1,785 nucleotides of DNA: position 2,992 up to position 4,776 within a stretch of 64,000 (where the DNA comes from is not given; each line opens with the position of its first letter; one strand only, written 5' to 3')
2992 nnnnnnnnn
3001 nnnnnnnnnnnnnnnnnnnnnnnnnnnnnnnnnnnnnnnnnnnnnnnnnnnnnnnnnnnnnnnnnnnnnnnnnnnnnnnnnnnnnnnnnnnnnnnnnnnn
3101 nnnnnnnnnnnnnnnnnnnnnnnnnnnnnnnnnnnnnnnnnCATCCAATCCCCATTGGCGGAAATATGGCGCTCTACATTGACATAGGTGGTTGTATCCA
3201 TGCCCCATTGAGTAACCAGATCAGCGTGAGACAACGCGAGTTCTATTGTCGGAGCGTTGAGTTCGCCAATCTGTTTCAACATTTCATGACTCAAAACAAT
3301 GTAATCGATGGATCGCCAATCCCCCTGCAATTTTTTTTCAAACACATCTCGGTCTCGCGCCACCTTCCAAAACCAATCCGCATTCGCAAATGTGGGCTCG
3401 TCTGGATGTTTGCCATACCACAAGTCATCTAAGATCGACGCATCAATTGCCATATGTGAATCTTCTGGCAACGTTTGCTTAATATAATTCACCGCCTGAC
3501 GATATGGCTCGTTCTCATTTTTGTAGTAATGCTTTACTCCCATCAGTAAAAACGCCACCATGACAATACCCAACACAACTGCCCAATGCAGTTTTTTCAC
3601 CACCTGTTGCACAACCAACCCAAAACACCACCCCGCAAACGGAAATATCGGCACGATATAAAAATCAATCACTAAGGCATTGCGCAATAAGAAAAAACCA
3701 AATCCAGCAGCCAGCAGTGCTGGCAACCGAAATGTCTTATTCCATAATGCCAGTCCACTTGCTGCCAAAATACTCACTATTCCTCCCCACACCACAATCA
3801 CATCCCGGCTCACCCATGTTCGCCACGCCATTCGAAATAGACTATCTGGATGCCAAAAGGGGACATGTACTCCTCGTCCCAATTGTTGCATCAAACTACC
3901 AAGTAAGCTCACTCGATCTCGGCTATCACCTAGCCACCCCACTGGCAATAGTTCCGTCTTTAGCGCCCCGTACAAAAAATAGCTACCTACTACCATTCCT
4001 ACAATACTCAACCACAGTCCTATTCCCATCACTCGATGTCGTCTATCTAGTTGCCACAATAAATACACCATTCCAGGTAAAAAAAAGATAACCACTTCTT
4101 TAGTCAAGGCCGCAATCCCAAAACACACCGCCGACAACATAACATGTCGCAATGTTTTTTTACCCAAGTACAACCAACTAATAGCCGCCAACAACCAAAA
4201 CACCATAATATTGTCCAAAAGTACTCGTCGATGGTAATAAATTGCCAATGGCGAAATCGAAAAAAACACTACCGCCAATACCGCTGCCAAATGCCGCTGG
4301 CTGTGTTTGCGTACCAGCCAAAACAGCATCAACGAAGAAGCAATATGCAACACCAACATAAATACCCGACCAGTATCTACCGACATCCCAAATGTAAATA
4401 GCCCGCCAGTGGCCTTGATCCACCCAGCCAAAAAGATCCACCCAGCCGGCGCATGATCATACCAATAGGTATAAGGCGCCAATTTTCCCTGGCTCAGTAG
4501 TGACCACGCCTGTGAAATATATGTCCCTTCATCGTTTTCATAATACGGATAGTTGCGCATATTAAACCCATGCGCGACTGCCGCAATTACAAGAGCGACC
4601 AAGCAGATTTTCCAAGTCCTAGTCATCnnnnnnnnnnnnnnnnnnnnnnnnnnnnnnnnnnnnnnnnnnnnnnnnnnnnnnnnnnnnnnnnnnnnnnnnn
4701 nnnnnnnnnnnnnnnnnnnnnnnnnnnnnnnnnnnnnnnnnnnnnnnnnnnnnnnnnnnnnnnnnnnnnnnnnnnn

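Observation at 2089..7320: Exopolysaccharide-type locus: secreted protein, processive GT2 synthase and a GT-C/GH8 fusion, co-directional with fusA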

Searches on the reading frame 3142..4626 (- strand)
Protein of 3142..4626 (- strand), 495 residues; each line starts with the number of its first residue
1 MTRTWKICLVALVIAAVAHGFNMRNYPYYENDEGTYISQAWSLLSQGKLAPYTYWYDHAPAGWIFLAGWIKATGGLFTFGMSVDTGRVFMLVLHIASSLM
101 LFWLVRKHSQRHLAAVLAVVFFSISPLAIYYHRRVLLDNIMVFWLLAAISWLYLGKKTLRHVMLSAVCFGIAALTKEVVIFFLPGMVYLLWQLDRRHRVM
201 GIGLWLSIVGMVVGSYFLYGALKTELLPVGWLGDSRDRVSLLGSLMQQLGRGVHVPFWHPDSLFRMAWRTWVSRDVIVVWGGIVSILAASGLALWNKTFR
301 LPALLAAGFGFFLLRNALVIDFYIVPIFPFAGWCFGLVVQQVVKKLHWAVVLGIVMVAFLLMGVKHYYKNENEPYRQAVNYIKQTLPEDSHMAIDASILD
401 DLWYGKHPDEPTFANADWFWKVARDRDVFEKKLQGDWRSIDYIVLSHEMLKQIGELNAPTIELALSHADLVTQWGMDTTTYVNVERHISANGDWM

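Call 41: predict_structure(alignment_id=A3)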
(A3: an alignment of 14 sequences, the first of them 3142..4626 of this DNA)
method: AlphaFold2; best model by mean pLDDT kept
length: 495 residues; sequences in the alignment: 14
mean_pLDDT: 78.0   pTM: 0.79
mean pLDDT of the five models: 78.0, 74.9, 74.5, 74.1, 74.0
residues with pLDDT >= 90: 122; 70-90: 237; 50-70: 114; < 50: 22
segments of 3 or more residues with pLDDT < 50: 31-33, 51-56, 78-82, 492-495
pLDDT, mean of each block of 10 residues (from residue 1): 85 85 64 55 61 52 76 60 67 92 93 91 77 70 95 87 95 86 92 89 95 86 76 62 71 72 78 81 92 91 90 65 79 92 73 69 54 75 91 78 71 83 76 88 79 72 87 68 70 47
secondary structure, 60 per line:
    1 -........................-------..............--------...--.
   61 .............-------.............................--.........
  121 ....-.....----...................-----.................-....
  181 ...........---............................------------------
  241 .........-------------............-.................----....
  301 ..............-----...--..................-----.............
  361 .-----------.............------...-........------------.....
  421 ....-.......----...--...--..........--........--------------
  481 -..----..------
elements in order: H2-25 H33-46 H60-73 H81-109 H112-124 H126-130 H135-153 H159-175 H177-191 H195-222 H241-249 H263-274 H276-292 H297-314 H325-342 H348-361 H373-385 E392-394 H396-403 E416-418 H419-424 H426-432 E442-444 H447-456 H459-466

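Call 45: fold_search(model_id=the predicted structure, library=pdb)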
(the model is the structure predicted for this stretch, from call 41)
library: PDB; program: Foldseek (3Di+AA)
matches with E <= 10: 214; with E <= 0.001: 4
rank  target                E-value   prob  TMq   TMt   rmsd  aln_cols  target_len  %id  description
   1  8agb_A                1.1e-04  1.00  0.49  0.39  12.1       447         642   14  Structure of yeast oligosaccharylransferase complex with lipid-linked oligosaccharide bound (released 2022-12-07)
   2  5f15                  1.3e-04  1.00  0.47  0.44   5.9       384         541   16  Crystal Structure of ArnT from Cupriavidus metallidurans bound to Undecaprenyl phosphate (released 2016-02-17)
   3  9i5k_A                2.0e-04  1.00  0.45  0.46   8.8       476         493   15  Structure of the Chaetomium thermophilum Pmt4 homodimer (C2 symmetry) (released 2025-12-24)
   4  5ezm                  4.4e-04  1.00  0.45  0.42   6.2       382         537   15  Crystal Structure of ArnT from Cupriavidus metallidurans in the apo state (released 2016-02-17)
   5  3rce_A                2.1e-03  1.00  0.45  0.34  11.7       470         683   11  Bacterial oligosaccharyltransferase PglB (released 2011-06-15)
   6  9s6t_A                2.3e-03  1.00  0.45  0.47   8.0       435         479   15  Ternary cryo-EM structure of chicken ALG12 with Dol25-PP-GlcNAc2Man7, Dol25-P-Man, and Fab (released 2026-03-18)
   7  7zlh_A                2.5e-03  1.00  0.42  0.34  13.5       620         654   11  Cryo-EM structure of C-mannosyltransferase CeDPY19, in apo state, bound to CMT2-Fab and anti-Fab nanobody (released 2023-01-11)
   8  7zli_A                3.9e-03  1.00  0.47  0.37  13.3       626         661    9  Cryo-EM structure of C-mannosyltransferase CeDPY19, in complex with Dol25-P-Man and bound to CMT2-Fab and anti-Fab nan (released 2023-01-11)
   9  7zlg_A                3.9e-03  1.00  0.46  0.37  13.3       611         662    9  Cryo-EM structure of C-mannosyltransferase CeDPY19, in complex with acceptor peptide and bound to CMT2-Fab and anti-Fa (released 2023-01-11)
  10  6p25_A                1.1e-02  1.00  0.35  0.25   5.2       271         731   15  Structure of S. cerevisiae protein O-mannosyltransferase Pmt1-Pmt2 complex bound to the sugar donor and a peptide acce (released 2019-07-10)
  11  6x0o                  1.2e-02  1.00  0.41  0.22   7.0       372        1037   12  Single-Particle Cryo-EM Structure of Arabinosyltransferase EmbB from Mycobacterium smegmatis (released 2020-06-10)
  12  9s6r_A                1.4e-02  1.00  0.39  0.48   8.8       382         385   11  Ternary cryo-EM structure of yeast ALG3 with Dol25-PP-GlcNAc2Man5, Dol25-P-Man, and Fab (released 2026-03-18)
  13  9s6u_A                1.8e-02  1.00  0.52  0.48   6.7       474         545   13  Ternary cryo-EM structure of human ALG9 with Dol25-PP-GlcNAc2Man8, Dol25-P-Man and Fab (released 2026-03-18)
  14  9i5l_A                2.1e-02  1.00  0.33  0.24   6.0       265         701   15  Structure of the Chaetomium thermophilum Pmt4 homodimer (C1 symmetry) (released 2025-12-24)
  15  9dlh                  2.2e-02  1.00  0.47  0.40   8.1       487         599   10  donor substrate analog-bound AftB (released 2025-06-25)
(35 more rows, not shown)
